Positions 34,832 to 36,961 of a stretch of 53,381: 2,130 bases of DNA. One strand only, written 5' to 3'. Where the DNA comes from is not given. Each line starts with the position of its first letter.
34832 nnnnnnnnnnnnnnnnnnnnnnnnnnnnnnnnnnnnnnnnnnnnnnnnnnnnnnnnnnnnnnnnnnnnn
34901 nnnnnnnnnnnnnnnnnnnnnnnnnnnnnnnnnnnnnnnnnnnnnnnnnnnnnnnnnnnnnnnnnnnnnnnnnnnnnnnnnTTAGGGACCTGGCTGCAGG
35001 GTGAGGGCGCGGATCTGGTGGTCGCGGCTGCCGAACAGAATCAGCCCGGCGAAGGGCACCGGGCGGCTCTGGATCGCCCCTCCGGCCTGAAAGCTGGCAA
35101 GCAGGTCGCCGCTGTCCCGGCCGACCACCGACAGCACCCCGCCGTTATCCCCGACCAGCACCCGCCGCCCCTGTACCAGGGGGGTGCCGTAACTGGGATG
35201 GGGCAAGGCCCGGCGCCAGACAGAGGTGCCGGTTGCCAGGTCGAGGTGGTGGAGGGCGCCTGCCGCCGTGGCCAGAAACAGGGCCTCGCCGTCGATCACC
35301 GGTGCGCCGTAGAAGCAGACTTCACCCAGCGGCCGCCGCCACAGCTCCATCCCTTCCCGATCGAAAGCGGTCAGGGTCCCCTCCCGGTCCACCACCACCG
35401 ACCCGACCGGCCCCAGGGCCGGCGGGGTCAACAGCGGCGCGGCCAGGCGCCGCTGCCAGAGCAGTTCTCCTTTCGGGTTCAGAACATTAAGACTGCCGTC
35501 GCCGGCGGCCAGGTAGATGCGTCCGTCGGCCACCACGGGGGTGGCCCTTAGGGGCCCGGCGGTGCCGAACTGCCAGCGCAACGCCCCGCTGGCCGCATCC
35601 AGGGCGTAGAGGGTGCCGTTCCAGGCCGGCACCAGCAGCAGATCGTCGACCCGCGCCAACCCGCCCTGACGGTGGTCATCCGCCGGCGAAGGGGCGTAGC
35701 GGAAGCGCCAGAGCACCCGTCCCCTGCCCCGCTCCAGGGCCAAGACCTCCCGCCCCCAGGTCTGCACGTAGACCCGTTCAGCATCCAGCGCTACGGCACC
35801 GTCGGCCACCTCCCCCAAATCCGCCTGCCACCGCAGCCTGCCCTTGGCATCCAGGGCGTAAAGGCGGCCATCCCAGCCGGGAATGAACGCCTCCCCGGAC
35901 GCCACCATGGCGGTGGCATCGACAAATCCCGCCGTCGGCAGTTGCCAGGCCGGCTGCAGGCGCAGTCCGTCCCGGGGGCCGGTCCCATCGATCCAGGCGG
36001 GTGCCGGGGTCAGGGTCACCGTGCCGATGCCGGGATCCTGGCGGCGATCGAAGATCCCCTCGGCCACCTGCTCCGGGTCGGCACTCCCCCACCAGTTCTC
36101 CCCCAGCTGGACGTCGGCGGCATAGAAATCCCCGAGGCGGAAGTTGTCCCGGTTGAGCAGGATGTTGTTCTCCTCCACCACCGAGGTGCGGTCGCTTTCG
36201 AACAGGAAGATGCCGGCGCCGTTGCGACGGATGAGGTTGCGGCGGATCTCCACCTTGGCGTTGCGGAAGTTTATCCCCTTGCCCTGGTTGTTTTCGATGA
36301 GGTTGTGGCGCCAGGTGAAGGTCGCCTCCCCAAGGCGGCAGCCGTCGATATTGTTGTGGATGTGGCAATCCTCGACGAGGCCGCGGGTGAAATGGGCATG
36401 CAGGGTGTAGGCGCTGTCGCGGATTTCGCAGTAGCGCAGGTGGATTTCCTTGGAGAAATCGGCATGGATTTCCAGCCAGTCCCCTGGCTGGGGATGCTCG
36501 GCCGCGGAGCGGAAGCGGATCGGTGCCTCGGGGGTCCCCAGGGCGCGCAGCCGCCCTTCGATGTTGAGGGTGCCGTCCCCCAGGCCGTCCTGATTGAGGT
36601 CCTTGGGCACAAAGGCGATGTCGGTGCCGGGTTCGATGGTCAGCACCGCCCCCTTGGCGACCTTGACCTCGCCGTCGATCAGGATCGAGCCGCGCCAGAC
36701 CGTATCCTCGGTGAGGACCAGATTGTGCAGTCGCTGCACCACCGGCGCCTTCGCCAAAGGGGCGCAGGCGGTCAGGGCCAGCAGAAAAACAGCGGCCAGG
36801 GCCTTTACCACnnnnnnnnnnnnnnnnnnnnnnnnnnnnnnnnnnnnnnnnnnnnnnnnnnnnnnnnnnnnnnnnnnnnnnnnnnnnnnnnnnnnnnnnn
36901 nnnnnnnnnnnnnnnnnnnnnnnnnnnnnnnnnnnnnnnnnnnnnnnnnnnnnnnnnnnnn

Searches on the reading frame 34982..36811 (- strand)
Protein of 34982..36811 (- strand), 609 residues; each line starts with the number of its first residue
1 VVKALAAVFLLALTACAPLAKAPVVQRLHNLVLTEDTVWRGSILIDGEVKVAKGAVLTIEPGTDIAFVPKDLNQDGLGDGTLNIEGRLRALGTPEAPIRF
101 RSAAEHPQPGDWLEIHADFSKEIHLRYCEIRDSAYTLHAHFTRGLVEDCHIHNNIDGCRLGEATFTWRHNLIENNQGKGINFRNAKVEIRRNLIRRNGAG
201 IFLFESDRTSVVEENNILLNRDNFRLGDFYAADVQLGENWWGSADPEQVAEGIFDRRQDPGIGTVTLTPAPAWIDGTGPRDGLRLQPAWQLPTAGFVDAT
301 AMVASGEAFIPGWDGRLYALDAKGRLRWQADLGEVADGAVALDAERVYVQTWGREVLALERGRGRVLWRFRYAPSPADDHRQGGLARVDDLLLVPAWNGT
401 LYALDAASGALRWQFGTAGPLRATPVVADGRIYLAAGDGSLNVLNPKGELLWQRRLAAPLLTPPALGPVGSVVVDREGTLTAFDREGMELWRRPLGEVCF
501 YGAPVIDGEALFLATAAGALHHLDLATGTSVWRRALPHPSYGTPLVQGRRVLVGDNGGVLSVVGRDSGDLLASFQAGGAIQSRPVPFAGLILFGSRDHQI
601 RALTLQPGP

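Call 3: search_protein_families(library=pfam, proteins=[window:34982-36811:-], max_evalue=0.01)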
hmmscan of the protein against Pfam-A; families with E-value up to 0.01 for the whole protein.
window:34982-36811:- (609 aa): 6 families
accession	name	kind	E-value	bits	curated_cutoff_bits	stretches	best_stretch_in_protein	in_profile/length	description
PF13360.13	PQQ_2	-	1.6e-38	133.1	27.6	3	356-495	5-146/233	Outer membrane protein assembly factor BamB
PF13570.13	Beta-prop_ACSF4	-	4.8e-31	108.8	133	2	389-604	103-328/329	Beta-alanine-activating enzyme, beta-propeller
PF13229.12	Beta_helix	-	3.8e-10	40.1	25.9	1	117-220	28-137/158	Right handed beta helix region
PF01011.28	PQQ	-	2.1e-09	37.1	26.7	1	345-419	58-144/595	Glucose/ethanol/alcohol dehydrogenase, beta-propeller domain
PF05048.19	NosD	-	1.9e-08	34.4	23.6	1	115-220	41-149/212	Periplasmic copper-binding protein (NosD)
PF25292.1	Beta-prop_CGLA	-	2e-08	34.5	26.8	1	390-451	45-109/316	Lambda-carrageenase beta-propeller domain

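Call 4: search_protein_families(library=ncbifam, proteins=[window:34982-36811:-], max_evalue=0.01)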
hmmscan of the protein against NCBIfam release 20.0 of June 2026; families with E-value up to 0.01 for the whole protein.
window:34982-36811:- (609 aa): 7 families
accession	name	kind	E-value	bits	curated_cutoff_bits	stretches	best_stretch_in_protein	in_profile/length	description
TIGR03300.1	assembly_YfgL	equivalog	1.2e-35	122.9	285.2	3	387-492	63-170/377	outer membrane protein assembly factor BamB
NF008351.0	PRK11138.1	equivalog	1.8e-24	86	423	3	382-462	113-194/394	outer membrane protein assembly factor BamB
NF053615.1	SerThrKinAfsKStmc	equivalog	2.3e-23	82.8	1300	2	420-604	611-800/809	protein serine/threonine kinase AfsK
TIGR03075.1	PQQ_enz_alc_DH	subfamily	4.4e-13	48.7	480.05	2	346-416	71-147/530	PQQ-dependent dehydrogenase, methanol/ethanol family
TIGR04528.1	acido_non_PQQ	subfamily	1.6e-07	30.5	650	1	347-415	60-128/493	acido-empty-quinoprotein group A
TIGR03074.1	PQQ_membr_DH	subfamily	7.9e-06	24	832.65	0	503-574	705-780/783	membrane-bound PQQ-dependent dehydrogenase, glucose/quinate/shikimate family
TIGR04247.1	NosD_copper_fam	subfamily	0.00078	18.1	300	1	118-220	155-262/377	nitrous oxide reductase family maturation protein NosD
